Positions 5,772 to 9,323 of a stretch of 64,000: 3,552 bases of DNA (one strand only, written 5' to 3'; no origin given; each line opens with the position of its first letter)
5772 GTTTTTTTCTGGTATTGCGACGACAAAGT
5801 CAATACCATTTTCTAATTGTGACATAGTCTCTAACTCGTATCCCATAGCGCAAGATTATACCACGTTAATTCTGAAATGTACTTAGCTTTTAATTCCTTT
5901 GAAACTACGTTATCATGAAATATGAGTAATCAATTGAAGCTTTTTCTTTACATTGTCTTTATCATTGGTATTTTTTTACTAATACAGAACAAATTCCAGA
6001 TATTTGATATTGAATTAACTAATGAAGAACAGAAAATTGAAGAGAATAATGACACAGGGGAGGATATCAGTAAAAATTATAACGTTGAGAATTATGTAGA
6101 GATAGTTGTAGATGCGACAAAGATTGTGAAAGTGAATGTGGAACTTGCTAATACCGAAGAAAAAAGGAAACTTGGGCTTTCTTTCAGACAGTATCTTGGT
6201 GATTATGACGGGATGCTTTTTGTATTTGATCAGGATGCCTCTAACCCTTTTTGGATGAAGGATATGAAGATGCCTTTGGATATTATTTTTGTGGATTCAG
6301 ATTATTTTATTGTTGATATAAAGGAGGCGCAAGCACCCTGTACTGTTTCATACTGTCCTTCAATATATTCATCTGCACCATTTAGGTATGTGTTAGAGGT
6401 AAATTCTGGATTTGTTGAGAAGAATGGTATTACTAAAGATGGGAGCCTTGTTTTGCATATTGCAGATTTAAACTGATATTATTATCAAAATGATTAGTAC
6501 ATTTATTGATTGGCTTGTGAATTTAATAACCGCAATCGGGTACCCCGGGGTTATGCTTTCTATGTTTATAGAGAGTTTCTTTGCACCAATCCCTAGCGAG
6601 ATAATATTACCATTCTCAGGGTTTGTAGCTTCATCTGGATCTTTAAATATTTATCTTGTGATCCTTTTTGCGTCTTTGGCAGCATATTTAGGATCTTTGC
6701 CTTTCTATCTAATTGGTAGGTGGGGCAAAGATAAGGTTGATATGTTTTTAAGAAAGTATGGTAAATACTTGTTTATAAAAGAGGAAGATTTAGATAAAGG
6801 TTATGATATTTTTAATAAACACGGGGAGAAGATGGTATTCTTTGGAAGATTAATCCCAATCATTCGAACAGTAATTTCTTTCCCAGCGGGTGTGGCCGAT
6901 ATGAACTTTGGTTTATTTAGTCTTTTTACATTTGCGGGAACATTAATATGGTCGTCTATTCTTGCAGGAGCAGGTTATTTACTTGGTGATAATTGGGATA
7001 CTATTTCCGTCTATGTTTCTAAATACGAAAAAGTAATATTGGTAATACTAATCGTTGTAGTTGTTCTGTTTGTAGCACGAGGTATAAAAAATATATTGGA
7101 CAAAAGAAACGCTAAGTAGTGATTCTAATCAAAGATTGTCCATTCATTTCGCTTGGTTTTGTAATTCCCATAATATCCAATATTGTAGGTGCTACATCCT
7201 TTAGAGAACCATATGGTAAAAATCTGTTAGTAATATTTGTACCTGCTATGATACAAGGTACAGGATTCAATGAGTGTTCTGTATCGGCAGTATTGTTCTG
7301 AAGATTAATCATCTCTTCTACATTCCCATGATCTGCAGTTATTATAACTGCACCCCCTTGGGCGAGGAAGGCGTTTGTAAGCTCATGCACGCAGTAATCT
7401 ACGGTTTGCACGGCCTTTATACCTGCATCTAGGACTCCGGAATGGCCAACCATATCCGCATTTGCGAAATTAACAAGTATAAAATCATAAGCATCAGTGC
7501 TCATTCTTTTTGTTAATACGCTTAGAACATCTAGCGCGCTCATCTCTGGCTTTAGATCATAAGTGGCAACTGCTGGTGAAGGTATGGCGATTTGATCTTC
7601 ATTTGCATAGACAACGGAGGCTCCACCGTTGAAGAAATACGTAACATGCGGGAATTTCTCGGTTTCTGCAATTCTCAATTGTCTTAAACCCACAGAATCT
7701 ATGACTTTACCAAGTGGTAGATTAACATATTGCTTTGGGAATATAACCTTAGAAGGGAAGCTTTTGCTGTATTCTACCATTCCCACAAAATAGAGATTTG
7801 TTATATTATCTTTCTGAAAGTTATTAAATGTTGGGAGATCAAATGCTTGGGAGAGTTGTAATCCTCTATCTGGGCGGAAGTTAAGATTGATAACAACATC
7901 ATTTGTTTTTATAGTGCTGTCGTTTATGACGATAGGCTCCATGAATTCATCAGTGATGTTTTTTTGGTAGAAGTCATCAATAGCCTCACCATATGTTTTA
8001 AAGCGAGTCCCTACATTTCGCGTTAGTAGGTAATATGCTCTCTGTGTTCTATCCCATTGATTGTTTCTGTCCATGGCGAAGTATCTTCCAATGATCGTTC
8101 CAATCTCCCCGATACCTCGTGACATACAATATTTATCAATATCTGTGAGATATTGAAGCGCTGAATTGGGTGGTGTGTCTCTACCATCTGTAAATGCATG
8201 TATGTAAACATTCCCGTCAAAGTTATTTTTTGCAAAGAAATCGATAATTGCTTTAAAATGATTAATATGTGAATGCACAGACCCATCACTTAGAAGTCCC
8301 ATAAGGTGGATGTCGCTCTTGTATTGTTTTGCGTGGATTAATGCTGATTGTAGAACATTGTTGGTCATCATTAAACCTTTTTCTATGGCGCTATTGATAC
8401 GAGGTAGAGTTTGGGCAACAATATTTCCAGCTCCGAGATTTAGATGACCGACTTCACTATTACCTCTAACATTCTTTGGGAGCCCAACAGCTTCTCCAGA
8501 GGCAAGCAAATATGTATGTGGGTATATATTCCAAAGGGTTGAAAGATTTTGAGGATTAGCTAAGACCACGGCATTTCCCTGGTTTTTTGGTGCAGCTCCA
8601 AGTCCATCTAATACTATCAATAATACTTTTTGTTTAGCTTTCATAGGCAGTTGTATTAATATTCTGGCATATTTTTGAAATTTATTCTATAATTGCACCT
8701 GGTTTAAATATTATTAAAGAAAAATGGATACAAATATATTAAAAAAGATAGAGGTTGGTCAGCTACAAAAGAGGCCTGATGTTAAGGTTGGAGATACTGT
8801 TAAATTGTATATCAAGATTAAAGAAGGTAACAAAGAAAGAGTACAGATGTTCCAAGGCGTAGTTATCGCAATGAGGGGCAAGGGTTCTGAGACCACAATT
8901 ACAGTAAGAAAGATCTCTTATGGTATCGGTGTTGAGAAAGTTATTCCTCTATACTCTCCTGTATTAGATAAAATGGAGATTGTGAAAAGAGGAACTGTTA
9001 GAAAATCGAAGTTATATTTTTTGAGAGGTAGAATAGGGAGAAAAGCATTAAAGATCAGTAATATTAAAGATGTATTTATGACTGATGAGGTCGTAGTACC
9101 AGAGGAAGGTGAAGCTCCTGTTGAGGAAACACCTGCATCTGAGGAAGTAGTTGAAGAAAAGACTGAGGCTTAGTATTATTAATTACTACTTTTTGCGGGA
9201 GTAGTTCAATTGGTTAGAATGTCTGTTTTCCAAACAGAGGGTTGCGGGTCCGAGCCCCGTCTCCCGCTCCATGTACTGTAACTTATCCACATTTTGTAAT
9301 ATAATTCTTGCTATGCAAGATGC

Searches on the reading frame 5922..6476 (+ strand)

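Call 30: search_protein_families(library=pfam, proteins=[window:5922-6476:+], max_evalue=0.00001)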
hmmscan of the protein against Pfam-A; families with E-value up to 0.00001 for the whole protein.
window:5922-6476:+ (184 aa): 1 family
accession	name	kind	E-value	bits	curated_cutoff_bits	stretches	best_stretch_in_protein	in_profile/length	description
PF02643.20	DUF192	-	1.5e-29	102.4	27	1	71-175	1-93/96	Uncharacterized ACR, COG1430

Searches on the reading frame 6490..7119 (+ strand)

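Call 30: search_protein_families(library=pfam, proteins=[window:6490-7119:+], max_evalue=0.00001)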
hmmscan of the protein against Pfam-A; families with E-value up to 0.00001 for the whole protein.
window:6490-7119:+ (209 aa): 1 family
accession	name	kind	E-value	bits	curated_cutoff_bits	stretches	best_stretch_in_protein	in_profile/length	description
PF09335.16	VTT_dom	-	1.9e-20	74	33.9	1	34-164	1-123/123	VTT domain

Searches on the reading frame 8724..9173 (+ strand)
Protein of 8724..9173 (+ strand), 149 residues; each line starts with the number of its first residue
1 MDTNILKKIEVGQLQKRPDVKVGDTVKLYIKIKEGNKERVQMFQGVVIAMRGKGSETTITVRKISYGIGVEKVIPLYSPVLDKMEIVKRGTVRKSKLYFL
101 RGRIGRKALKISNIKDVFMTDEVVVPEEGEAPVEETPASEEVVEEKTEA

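Call 30: search_protein_families(library=pfam, proteins=[window:8724-9173:+], max_evalue=0.00001)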
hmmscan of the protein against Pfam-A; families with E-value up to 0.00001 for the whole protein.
window:8724-9173:+ (149 aa): 1 family
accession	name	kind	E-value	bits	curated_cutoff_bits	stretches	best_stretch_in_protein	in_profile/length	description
PF01245.26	Ribosomal_L19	-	1.9e-38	131.3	22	1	5-108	2-106/111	Ribosomal protein L19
